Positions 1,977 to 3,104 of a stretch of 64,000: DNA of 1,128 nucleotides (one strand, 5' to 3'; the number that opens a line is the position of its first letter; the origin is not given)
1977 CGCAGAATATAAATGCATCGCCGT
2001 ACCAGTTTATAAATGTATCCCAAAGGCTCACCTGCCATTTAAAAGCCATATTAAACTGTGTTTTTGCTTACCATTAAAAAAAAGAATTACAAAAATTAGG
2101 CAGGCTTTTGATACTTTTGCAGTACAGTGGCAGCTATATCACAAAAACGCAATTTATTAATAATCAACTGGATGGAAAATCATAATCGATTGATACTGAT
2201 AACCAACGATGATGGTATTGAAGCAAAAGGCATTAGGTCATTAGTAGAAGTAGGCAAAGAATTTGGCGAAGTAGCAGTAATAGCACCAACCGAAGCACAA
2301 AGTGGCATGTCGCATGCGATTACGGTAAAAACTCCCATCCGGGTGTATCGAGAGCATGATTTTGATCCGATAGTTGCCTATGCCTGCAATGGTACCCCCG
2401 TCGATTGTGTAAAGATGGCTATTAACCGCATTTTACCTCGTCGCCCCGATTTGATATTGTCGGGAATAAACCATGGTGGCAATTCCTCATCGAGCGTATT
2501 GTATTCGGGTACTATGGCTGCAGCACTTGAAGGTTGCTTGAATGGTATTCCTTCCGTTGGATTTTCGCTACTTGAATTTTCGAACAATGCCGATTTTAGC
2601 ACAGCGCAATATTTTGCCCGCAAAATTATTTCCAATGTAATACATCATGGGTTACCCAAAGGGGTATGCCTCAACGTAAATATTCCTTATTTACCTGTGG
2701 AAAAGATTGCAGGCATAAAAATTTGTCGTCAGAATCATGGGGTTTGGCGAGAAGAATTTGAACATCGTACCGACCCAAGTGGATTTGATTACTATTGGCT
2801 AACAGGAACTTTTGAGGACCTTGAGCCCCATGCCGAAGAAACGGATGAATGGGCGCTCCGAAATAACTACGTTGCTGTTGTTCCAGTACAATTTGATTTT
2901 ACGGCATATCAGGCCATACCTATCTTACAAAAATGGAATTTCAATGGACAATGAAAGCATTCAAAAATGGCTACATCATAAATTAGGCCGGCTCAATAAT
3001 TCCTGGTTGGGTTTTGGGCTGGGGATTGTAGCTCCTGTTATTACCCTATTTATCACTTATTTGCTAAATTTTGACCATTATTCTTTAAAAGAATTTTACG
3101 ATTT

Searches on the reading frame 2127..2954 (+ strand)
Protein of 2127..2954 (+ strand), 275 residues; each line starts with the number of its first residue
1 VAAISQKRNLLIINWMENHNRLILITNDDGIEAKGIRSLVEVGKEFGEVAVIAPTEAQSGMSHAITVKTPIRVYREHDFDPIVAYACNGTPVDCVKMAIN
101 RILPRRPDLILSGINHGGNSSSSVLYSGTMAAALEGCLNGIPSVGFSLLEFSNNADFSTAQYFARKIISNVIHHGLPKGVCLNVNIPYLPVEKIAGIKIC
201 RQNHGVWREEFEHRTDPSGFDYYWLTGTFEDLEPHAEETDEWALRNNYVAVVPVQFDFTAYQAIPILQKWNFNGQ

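Call 66: search_protein_families(library=pfam, proteins=[window:2127-2954:+], max_evalue=0.00001)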
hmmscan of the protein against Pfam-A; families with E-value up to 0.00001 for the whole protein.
window:2127-2954:+ (275 aa): 1 family
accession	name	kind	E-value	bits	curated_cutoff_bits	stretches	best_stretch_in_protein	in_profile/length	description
PF01975.23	SurE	-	2.9e-65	220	22.1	1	23-208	1-188/189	Survival protein SurE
